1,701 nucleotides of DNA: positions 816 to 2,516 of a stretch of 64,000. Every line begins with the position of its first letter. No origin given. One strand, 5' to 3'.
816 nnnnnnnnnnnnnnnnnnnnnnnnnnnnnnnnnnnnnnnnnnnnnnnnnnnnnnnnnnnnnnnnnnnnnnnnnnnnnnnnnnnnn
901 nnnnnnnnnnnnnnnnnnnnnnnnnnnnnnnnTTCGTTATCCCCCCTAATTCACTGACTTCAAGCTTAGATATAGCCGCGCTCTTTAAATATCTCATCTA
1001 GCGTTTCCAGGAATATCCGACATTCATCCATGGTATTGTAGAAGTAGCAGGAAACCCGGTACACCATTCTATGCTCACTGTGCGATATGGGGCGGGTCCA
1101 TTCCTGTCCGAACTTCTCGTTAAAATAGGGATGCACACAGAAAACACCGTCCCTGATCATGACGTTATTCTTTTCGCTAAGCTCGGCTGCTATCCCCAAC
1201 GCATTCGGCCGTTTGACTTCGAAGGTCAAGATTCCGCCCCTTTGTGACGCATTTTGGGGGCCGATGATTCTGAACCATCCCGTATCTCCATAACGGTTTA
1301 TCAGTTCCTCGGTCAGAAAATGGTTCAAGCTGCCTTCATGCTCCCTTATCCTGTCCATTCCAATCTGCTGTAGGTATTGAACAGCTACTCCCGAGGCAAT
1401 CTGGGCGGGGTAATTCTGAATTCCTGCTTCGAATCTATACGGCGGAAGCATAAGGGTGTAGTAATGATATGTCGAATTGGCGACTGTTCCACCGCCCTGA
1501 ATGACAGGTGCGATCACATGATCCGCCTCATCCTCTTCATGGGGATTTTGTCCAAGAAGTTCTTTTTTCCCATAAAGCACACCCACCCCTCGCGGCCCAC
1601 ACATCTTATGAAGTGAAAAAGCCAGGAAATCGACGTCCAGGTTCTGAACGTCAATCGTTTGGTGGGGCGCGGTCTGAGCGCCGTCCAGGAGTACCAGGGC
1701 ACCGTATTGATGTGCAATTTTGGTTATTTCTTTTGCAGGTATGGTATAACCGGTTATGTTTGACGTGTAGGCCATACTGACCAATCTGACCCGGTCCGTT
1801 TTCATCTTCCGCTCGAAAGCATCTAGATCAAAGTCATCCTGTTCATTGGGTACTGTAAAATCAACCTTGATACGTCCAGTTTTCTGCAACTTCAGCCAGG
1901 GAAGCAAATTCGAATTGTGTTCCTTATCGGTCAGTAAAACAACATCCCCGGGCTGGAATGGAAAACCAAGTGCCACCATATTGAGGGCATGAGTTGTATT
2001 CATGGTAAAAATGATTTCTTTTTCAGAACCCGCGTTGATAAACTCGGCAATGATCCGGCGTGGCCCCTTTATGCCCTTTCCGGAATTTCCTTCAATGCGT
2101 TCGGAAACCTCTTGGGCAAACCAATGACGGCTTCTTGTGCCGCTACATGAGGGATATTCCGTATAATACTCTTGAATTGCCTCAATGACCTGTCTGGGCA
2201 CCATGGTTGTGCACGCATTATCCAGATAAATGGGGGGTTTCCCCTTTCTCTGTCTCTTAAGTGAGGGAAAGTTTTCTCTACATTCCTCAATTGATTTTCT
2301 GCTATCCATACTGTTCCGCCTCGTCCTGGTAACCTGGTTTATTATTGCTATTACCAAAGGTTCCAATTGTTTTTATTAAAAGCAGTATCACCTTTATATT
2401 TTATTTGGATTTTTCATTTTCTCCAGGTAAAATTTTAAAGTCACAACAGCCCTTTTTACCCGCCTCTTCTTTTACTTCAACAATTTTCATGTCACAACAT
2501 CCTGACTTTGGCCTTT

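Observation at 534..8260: Arsenic island with an unusual sulfur-handling accessory set (SufS-like desulfurase, IscU-like protein, MoaD/ThiS-like beta-grasp protein)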

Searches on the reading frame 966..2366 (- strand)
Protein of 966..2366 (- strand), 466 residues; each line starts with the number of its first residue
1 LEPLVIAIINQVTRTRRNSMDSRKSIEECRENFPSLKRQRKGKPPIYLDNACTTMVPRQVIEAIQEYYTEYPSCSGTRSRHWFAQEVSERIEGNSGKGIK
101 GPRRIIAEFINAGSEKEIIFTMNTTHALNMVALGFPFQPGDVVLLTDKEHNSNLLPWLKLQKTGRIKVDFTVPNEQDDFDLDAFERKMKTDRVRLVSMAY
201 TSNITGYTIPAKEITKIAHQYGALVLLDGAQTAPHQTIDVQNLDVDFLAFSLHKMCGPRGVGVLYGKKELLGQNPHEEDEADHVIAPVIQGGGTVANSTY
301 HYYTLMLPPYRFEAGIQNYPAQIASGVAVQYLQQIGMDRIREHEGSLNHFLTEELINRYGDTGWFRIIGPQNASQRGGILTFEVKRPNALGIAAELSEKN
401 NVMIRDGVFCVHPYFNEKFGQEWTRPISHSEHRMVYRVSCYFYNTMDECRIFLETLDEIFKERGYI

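Call 3: search_protein_families(library=pfam, proteins=[window:966-2366:-], max_evalue=0.01)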
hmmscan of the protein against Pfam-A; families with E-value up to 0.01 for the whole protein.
window:966-2366:- (466 aa): 3 families
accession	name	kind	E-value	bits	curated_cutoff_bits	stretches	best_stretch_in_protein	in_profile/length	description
PF00266.25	Aminotran_5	-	6.6e-93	312.1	21.5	1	46-449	1-368/371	Aminotransferase class-V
PF00155.27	Aminotran_1_2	-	7.9e-08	32.3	19.7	1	98-230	43-187/361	Aminotransferase class I and II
PF01212.27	Beta_elim_lyase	-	6.4e-07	29.4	27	1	116-270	48-215/288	Beta-eliminating lyase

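Call 7: search_protein_families(library=ncbifam, proteins=[window:966-2366:-], max_evalue=0.01)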
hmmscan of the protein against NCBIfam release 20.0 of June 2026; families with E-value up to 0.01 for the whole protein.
window:966-2366:- (466 aa): 32 families (the best 25 are shown)
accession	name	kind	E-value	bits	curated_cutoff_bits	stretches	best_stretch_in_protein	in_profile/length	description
TIGR01979.1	sufS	subfamily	3.9e-100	335.5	475.1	1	28-459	2-398/403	SufS family cysteine desulfurase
NF041166.1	f2_encap_cargo1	exception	5.2e-77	260.4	800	1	17-458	218-622/623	family 2A encapsulin nanocompartment cargo protein cysteine desulfurase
NF006791.0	PRK09295.1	equivalog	6.2e-63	213.2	661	1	25-415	4-369/406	cysteine desulfurase SufS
NF008126.0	PRK10874.1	equivalog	4.1e-62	210.6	607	1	27-416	7-364/401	cysteine desulfurase CsdA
TIGR03392.1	FeS_syn_CsdA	equivalog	3.3e-61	207.6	493.6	1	28-416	5-361/398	cysteine desulfurase CsdA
TIGR01977.1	am_tr_V_EF2568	hypoth_equivalog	1.8e-55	188.5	377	1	46-458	1-375/376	cysteine desulfurase family protein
TIGR01976.1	am_tr_V_VC1184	hypoth_equivalog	4.4e-49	167.8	352.35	2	26-276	3-241/401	cysteine desulfurase-like protein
NF040779.1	Sec_lyase_SclA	exception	6.8e-41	140.4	525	1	46-414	1-340/378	selenocysteine lyase SclA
TIGR03402.1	FeS_nifS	equivalog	8.1e-31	107.1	530.75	1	46-269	1-213/379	cysteine desulfurase NifS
NF010611.0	PRK14012.1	equivalog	4.3e-27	95.1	548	1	43-268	4-222/406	IscS subfamily cysteine desulfurase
TIGR03235.1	DNA_S_dndA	equivalog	2.4e-25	89.6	480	1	47-293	1-230/353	cysteine desulfurase DndA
TIGR02006.1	IscS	equivalog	3.7e-25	88.8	643.2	1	44-268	3-218/402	IscS subfamily cysteine desulfurase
TIGR03403.1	nifS_epsilon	equivalog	2.2e-22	79.4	587.7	1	46-269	1-217/382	NifS family cysteine desulfurase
NF002806.0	PRK02948.1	subfamily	1.4e-16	60.5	304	1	46-267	2-213/381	IscS subfamily cysteine desulfurase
TIGR04343.1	egtE_PLP_lyase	equivalog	2.7e-12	46.2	400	1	107-341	64-273/370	ergothioneine biosynthesis PLP-dependent enzyme EgtE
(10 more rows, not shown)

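Call 10: find_homologous_proteins(query=window:966-2309:-)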
Query window:966-2309:- (447 aa): 4523 proteins with E <= 0.001 among 8000 candidates; the best 120 are listed.
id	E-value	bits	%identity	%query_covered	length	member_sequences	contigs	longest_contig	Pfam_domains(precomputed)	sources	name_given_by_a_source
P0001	0.0e+0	1044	100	100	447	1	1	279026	PF00155.28,PF00266.26,PF01212.28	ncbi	-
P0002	0.0e+0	1008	97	100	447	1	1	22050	PF00155.28,PF00266.26,PF01212.28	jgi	-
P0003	1.9e-282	955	90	100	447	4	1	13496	PF00155.28,PF00266.26,PF01212.28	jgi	-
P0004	1.1e-271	919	88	100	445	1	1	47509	PF00155.28,PF00266.26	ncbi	-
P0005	8.7e-270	913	86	100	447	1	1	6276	PF00155.28,PF00266.26,PF01212.28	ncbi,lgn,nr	ncbi:MAG: aminotransferase class V-fold PLP-dependent enzyme [Desulfotomaculaceae bacterium]|nr:amin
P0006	5.3e-267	904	86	99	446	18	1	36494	PF00266.26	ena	-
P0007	6.0e-266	900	85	100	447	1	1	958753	PF00155.28,PF00266.26,PF01212.28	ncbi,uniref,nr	ncbi:putative cysteine desulfurase [Sporotomaculum syntrophicum]|uniref:Cysteine desulfurase n=1 Tax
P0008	1.4e-265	899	86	99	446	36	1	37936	PF00155.28,PF00266.26,PF01212.28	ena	-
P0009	9.4e-262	887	85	99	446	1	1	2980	PF00155.28,PF00266.26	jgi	jgi:cysteine desulfurase/selenocysteine lyase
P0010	1.2e-258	876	84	99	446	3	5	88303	PF00266.26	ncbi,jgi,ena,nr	ncbi:MAG: aminotransferase class V-fold PLP-dependent enzyme [Firmicutes bacterium]|nr:aminotransfer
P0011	1.7e-245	833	78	100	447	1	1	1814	PF00155.28,PF00266.26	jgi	jgi:cysteine desulfurase / selenocysteine lyase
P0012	1.3e-241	820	78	100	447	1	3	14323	PF00155.28,PF00266.26,PF01212.28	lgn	-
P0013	6.4e-236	801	76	100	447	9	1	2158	PF00155.28,PF00266.26,PF01212.28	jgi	jgi:cysteine desulfurase/selenocysteine lyase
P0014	1.4e-235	800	76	100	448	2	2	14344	PF00155.28,PF00266.26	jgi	jgi:cysteine desulfurase/selenocysteine lyase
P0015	4.3e-234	795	77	100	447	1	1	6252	PF00155.28,PF00266.26,PF01212.28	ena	-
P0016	2.1e-232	790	74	100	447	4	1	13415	PF00266.26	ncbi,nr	ncbi:MAG: putative cysteine desulfurase [Syntrophus sp. PtaU1.Bin208]|nr:MAG: putative cysteine desu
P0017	6.0e-232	788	75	100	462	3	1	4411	PF00155.28,PF00266.26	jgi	-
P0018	8.6e-232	788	74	99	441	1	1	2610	PF00266.26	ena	-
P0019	2.9e-231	786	75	100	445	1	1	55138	PF00155.28,PF00266.26,PF01212.28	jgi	jgi:cysteine desulfurase / selenocysteine lyase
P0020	3.3e-230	783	73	100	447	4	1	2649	PF00155.28,PF00266.26,PF01212.28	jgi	jgi:cysteine desulfurase/selenocysteine lyase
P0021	7.5e-230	781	75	100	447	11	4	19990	PF00266.26,PF01212.28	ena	-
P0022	3.1e-229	779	74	100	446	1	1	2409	PF00155.28,PF00266.26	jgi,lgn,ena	-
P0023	6.2e-228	775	75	100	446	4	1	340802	PF00155.28,PF00266.26,PF01212.28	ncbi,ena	-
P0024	3.4e-227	773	74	100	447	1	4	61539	PF00155.28,PF00266.26,PF01212.28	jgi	jgi:cysteine desulfurase/selenocysteine lyase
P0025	2.4e-226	770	73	99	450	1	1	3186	PF00155.28,PF00266.26,PF01212.28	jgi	jgi:cysteine desulfurase/selenocysteine lyase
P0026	2.7e-226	770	74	100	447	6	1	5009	PF00266.26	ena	-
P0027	3.3e-226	769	73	99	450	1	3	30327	PF00155.28,PF00266.26,PF01212.28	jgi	jgi:cysteine desulfurase/selenocysteine lyase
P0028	1.2e-225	768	73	99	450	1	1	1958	PF00155.28,PF00266.26,PF01212.28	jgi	jgi:cysteine desulfurase/selenocysteine lyase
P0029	1.6e-225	767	73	100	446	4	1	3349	PF00155.28,PF00266.26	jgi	-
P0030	3.9e-225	766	73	100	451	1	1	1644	PF00155.28,PF00266.26,PF01212.28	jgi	jgi:cysteine desulfurase/selenocysteine lyase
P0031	5.3e-225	765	72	100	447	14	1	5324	PF00155.28,PF00266.26,PF01212.28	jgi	jgi:cysteine desulfurase/selenocysteine lyase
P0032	6.4e-225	765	73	100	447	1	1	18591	PF00155.28,PF00266.26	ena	-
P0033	1.2e-224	764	72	100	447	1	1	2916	PF00155.28,PF00266.26,PF01212.28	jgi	jgi:cysteine desulfurase/selenocysteine lyase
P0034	1.9e-224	764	74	100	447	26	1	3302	PF00155.28,PF00266.26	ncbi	-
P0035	2.7e-224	763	74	99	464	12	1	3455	PF00155.28,PF00266.26,PF01212.28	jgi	-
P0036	2.9e-224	763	73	99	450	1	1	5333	PF00155.28,PF00266.26,PF01212.28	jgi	jgi:cysteine desulfurase/selenocysteine lyase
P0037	1.1e-223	761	76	95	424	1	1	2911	PF00155.28,PF00266.26,PF01212.28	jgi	jgi:cysteine desulfurase/selenocysteine lyase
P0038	3.2e-223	760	74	99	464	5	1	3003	PF00155.28,PF00266.26,PF01212.28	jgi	-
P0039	1.4e-222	757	72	100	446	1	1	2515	PF00155.28,PF00266.26,PF01212.28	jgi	jgi:cysteine desulfurase / selenocysteine lyase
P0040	1.4e-222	757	73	100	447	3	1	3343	PF00266.26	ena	-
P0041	3.0e-222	756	73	99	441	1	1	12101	PF00155.28,PF00266.26,PF01212.28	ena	-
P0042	3.8e-222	756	73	100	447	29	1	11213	PF00266.26,PF01212.28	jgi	-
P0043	4.6e-222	756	71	100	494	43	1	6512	PF00155.28,PF00266.26,PF01212.28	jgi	jgi:cysteine desulfurase/selenocysteine lyase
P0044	5.5e-222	755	76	95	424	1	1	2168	PF00155.28,PF00266.26,PF01212.28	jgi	jgi:cysteine desulfurase/selenocysteine lyase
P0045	9.7e-221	751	72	100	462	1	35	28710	PF00155.28,PF00266.26,PF01212.28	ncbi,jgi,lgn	-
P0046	7.5e-220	748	70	100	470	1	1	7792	PF00155.28,PF00266.26,PF01212.28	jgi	jgi:cysteine desulfurase / selenocysteine lyase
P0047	1.3e-219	748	70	100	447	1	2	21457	PF00155.28,PF00266.26,PF01212.28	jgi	jgi:cysteine desulfurase/selenocysteine lyase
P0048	4.3e-219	746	70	100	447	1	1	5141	PF00155.28,PF00266.26,PF01212.28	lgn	-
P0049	1.6e-218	744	71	99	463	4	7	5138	PF00155.28,PF00266.26,PF01212.28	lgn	-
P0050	2.2e-218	744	71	100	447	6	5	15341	PF00155.28,PF00266.26,PF01212.28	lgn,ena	-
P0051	2.3e-218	744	72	100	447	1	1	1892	PF00155.28,PF00266.26,PF01212.28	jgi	jgi:cysteine desulfurase/selenocysteine lyase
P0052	2.4e-218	743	70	100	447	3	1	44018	PF00266.26,PF01212.28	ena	-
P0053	4.0e-218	743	71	99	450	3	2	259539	PF00266.26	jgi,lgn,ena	-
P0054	1.5e-217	741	72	100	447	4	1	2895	PF00155.28,PF00266.26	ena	-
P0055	3.0e-217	740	70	100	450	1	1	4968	PF00155.28,PF00266.26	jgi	jgi:cysteine desulfurase / selenocysteine lyase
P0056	2.5e-216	737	70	100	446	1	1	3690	PF00155.28,PF00266.26,PF01212.28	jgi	jgi:cysteine desulfurase / selenocysteine lyase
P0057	4.3e-216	736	72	99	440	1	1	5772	PF00155.28,PF00266.26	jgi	jgi:cysteine desulfurase/selenocysteine lyase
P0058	5.9e-216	736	71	99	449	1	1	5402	PF00155.28,PF00266.26,PF01212.28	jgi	jgi:cysteine desulfurase/selenocysteine lyase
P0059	6.0e-216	736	70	100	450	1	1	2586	PF00155.28,PF00266.26,PF01212.28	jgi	jgi:cysteine desulfurase/selenocysteine lyase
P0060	1.2e-215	735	69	100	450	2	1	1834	PF00155.28,PF00266.26,PF01212.28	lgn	-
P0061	1.7e-215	734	70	100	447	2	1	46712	PF00266.26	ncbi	-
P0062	2.3e-215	734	71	96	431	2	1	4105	PF00155.28,PF00266.26,PF01212.28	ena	-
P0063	2.5e-215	734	70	100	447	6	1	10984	PF00155.28,PF00266.26,PF01212.28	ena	-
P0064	5.1e-215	733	73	96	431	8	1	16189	PF00155.28,PF00266.26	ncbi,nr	ncbi:MAG: putative cysteine desulfurase [Syntrophaceae bacterium PtaU1.Bin231]|nr:MAG: putative cyst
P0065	9.0e-215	732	70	100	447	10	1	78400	PF00155.28,PF00266.26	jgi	jgi:cysteine desulfurase/selenocysteine lyase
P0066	1.3e-214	731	70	100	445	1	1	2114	PF00266.26,PF01212.28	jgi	jgi:cysteine desulfurase / selenocysteine lyase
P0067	2.3e-214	730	70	100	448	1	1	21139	PF00155.28,PF00266.26,PF01212.28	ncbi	-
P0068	3.1e-214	730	69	100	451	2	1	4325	PF00266.26,PF01212.28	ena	-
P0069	3.2e-214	730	70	100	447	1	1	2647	PF00155.28,PF00266.26,PF01212.28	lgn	-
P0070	3.4e-214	730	69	100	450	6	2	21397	PF00155.28,PF00266.26,PF01212.28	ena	-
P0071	6.2e-214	729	70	100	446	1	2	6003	PF00155.28,PF00266.26,PF01212.28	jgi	jgi:cysteine desulfurase/selenocysteine lyase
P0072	6.9e-214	729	70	100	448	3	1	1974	PF00155.28,PF00266.26,PF01212.28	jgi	jgi:cysteine desulfurase/selenocysteine lyase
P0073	1.0e-213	728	69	100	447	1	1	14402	PF00155.28,PF00266.26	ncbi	ncbi:MAG: aminotransferase class V-fold PLP-dependent enzyme [Desulfatiglandales bacterium]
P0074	1.1e-213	728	70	100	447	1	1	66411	PF00155.28,PF00266.26,PF01212.28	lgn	-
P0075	1.2e-213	728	69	100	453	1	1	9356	PF00155.28,PF00266.26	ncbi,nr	ncbi:MAG: Aminotran 5 protein [Thermoproteota archaeon]|nr:Aminotran 5 protein [Thermoproteota archa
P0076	2.4e-213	727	70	100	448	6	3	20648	PF00155.28,PF00266.26,PF01212.28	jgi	jgi:cysteine desulfurase/selenocysteine lyase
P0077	1.3e-212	725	68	100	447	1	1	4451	PF00155.28,PF00266.26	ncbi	-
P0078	1.5e-212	724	69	100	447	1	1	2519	PF00155.28,PF00266.26,PF01212.28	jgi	jgi:cysteine desulfurase/selenocysteine lyase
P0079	2.1e-212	724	68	100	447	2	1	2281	PF00266.26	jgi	jgi:cysteine desulfurase/selenocysteine lyase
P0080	3.5e-212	723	68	100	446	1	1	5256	PF00155.28,PF00266.26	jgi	jgi:cysteine desulfurase/selenocysteine lyase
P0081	3.6e-212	723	67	100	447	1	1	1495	PF00155.28,PF00266.26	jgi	jgi:cysteine desulfurase/selenocysteine lyase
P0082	6.1e-212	722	69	100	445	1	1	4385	PF00155.28,PF00266.26,PF01212.28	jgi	jgi:cysteine desulfurase / selenocysteine lyase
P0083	6.7e-212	722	69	99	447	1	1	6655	PF00155.28,PF00266.26,PF01212.28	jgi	jgi:cysteine desulfurase/selenocysteine lyase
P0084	1.2e-211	721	69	100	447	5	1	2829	PF00155.28,PF00266.26,PF01212.28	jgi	jgi:cysteine desulfurase/selenocysteine lyase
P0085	1.5e-211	721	68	100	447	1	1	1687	PF00155.28,PF00266.26,PF01212.28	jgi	jgi:cysteine desulfurase / selenocysteine lyase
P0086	1.6e-211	721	68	100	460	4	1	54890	PF00155.28,PF00266.26,PF01212.28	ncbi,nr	ncbi:MAG TPA: aminotransferase class V-fold PLP-dependent enzyme [Acidobacteriota bacterium]|nr:amin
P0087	2.8e-211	720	69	100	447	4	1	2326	PF00155.28,PF00266.26,PF01212.28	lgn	-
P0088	2.9e-211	720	68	100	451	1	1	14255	PF00155.28,PF00266.26,PF01212.28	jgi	jgi:cysteine desulfurase / selenocysteine lyase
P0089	2.9e-211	720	68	100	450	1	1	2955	PF00155.28,PF00266.26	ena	-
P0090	4.1e-211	720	69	100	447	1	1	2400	PF00155.28,PF00266.26,PF01212.28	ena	-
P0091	4.4e-211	720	68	100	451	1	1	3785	PF00155.28,PF00266.26,PF01212.28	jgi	jgi:cysteine desulfurase/selenocysteine lyase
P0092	4.4e-211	720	67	100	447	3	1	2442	PF00155.28,PF00266.26,PF01212.28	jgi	-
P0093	5.4e-211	719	68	98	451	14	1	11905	PF00155.28,PF00266.26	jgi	jgi:cysteine desulfurase/selenocysteine lyase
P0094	5.5e-211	719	68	100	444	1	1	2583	PF00266.26,PF01212.28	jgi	jgi:cysteine desulfurase / selenocysteine lyase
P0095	5.5e-211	719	68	99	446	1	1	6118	PF00155.28,PF00266.26,PF01212.28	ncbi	-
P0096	6.3e-211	719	68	100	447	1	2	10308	PF00155.28,PF00266.26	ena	-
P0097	1.0e-210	718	68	100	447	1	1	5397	PF00155.28,PF00266.26,PF01212.28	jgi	jgi:cysteine desulfurase / selenocysteine lyase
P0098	1.4e-210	718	69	100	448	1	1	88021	PF00155.28,PF00266.26,PF01212.28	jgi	jgi:cysteine desulfurase / selenocysteine lyase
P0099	1.6e-210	718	67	99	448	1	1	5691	PF00155.28,PF00266.26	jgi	jgi:cysteine desulfurase/selenocysteine lyase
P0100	1.7e-210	718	69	99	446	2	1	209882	PF00155.28,PF00266.26,PF01212.28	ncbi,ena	-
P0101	2.2e-210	717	67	100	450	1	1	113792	PF00266.26,PF01212.28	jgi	jgi:cysteine desulfurase / selenocysteine lyase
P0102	2.6e-210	717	68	100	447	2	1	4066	PF00155.28,PF00266.26,PF01212.28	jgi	jgi:cysteine desulfurase / selenocysteine lyase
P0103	2.7e-210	717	68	100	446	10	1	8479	PF00266.26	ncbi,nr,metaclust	ncbi:MAG: hypothetical protein A2Z70_03835 [Chloroflexi bacterium RBG_13_48_17]|nr:MAG: hypothetical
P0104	3.6e-210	717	66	100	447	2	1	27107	PF00266.26,PF01212.28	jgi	-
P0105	3.8e-210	716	68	100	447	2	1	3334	PF00155.28,PF00266.26,PF01212.28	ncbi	-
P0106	4.6e-210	716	68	99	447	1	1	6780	PF00155.28,PF00266.26,PF01212.28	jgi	jgi:cysteine desulfurase / selenocysteine lyase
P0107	5.6e-210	716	69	100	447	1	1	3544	PF00155.28,PF00266.26,PF01212.28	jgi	jgi:cysteine desulfurase/selenocysteine lyase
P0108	6.8e-210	716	68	100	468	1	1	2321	PF00155.28,PF00266.26,PF01212.28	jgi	jgi:cysteine desulfurase / selenocysteine lyase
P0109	7.4e-210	716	69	100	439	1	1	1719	PF00155.28,PF00266.26,PF01212.28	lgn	-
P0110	8.1e-210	715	68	100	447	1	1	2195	PF00155.28,PF00266.26,PF01212.28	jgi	jgi:cysteine desulfurase/selenocysteine lyase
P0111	1.2e-209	715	68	99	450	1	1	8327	PF00155.28,PF00266.26,PF01212.28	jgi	jgi:cysteine desulfurase/selenocysteine lyase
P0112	1.3e-209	715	68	100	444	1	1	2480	PF00155.28,PF00266.26,PF01212.28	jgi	jgi:cysteine desulfurase / selenocysteine lyase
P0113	1.4e-209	715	68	100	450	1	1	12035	PF00155.28,PF00266.26,PF01212.28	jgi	jgi:cysteine desulfurase/selenocysteine lyase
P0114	1.8e-209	714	69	100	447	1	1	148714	PF00155.28,PF00266.26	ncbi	-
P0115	2.7e-209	714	68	100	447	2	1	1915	PF00266.26,PF01212.28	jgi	-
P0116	3.2e-209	713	67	100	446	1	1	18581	PF00266.26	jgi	jgi:cysteine desulfurase/selenocysteine lyase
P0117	3.6e-209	713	67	100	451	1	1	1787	PF00155.28,PF00266.26,PF01212.28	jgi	jgi:cysteine desulfurase/selenocysteine lyase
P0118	3.6e-209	713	68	100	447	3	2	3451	PF00155.28,PF00266.26,PF01212.28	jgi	-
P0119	3.8e-209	713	68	100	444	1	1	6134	PF00155.28,PF00266.26,PF01212.28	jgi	jgi:cysteine desulfurase / selenocysteine lyase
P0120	5.9e-209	713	68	100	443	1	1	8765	PF00155.28,PF00266.26,PF01212.28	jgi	jgi:cysteine desulfurase / selenocysteine lyase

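Call 12: find_related_loci(query=window:966-2309:-, collection=genome_contigs, flank=10000)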
Query window:966-2309:- (447 aa) in genome_contigs; peptide patterns used: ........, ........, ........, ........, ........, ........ (x = any residue, [..] = any of these).
50 stretches matched a pattern; 13 encode a relative of the query (tblastn E <= 1e-3); 13 distinct loci.
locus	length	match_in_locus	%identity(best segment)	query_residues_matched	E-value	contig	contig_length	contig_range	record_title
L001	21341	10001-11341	91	1-447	0e+0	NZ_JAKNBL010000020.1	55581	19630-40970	Pelotomaculum terephthalicicum JT 20, whole genome shotgun sequence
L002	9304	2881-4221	89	1-447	0e+0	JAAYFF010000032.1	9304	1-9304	MAG: Bacillota bacterium isolate AS07pgkLD_49 69287_AS07, whole genome shotgun sequence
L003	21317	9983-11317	88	1-447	0e+0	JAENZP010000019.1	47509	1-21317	MAG: Desulfoscipio geothermicus isolate BM5_bin.10 BM5_bin10_NODE_256_length_47509_cov_232.749694, whole genome shotgun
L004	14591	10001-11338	87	1-447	0e+0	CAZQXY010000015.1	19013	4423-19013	MAG TPA_asm: uncultured Desulfovibrionaceae bacterium isolate binchicken_co39_542 genome assembly, contig: NODE_7019_len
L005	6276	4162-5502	86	1-447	0e+0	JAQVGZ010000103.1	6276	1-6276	MAG: Desulfotomaculaceae bacterium isolate STE_194 NODE_35913_length_6276_cov_3.016913_Sandtown_E, whole genome shotgun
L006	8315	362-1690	84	5-447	0e+0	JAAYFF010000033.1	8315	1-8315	MAG: Bacillota bacterium isolate AS07pgkLD_49 72318_AS07, whole genome shotgun sequence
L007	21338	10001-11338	75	1-447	0e+0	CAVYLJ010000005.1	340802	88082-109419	MAG: uncultured delta proteobacterium isolate MFD01299.bin.2.76 genome assembly, contig: contig_18030, whole genome shot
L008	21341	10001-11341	74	1-447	0e+0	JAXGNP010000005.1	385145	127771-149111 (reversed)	MAG: Syntrophorhabdus sp. isolate AnMBR.bin259 bin259_5, whole genome shotgun sequence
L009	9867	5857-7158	67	6-447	0e+0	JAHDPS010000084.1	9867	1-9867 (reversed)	MAG: Bacillota bacterium isolate SM1-B18.1 k141_49078, whole genome shotgun sequence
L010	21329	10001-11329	85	5-447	0e+0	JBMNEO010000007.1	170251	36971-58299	MAG: Dethiobacteria bacterium isolate SBF912LR0HQ0054 contig_24736, whole genome shotgun sequence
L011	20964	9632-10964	40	6-447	3e-102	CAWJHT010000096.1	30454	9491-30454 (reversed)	MAG: uncultured delta proteobacterium isolate MFD00709.bin.2.122 genome assembly, contig: contig_88244, whole genome sho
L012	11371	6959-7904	35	7-400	3e-35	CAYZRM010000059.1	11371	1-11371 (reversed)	MAG TPA_asm: uncultured Coxiellaceae bacterium isolate SRP199154_co2_133 genome assembly, contig: NODE_3886_length_11371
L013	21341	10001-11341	85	1-447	0e+0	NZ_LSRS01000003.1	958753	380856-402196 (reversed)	Sporotomaculum syntrophicum strain FB SPSYN_contig000003, whole genome shotgun sequence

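Call 15: find_encoding_contigs(protein=P0086, flank=8000, max_places=3)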
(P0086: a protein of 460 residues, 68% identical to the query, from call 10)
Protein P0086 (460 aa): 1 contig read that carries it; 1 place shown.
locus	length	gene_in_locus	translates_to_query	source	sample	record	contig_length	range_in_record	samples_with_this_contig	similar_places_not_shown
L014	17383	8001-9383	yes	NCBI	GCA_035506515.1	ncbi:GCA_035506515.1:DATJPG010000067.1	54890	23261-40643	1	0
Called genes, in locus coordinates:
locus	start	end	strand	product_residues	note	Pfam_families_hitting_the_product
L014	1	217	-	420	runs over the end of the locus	PF00171:Aldedh (weak)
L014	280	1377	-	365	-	PF00696:AA_kinase, PF01472:PUA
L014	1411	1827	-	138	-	-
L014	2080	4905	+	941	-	PF00111:Fer2, PF13085:Fer2_3 (faint), PF01799:Fer2_2, PF01315:Ald_Xan_dh_C, PF02738:MoCoBD_1, PF20256:MoCoBD_2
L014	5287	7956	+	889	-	PF00111:Fer2 (weak), PF13085:Fer2_3 (weak), PF01799:Fer2_2, PF01315:Ald_Xan_dh_C, PF02738:MoCoBD_1, PF20256:MoCoBD_2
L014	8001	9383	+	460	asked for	PF00266:Aminotran_5, PF00155:Aminotran_1_2, PF01212:Beta_elim_lyase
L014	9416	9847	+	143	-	PF01592:NifU_N (weak)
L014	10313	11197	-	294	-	PF00126:HTH_1, PF03466:LysR_substrate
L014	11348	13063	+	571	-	PF02730:AFOR_N, PF01314:AFOR_C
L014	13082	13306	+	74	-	-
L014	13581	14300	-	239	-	-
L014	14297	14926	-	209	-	-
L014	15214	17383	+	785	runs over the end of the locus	PF07715:Plug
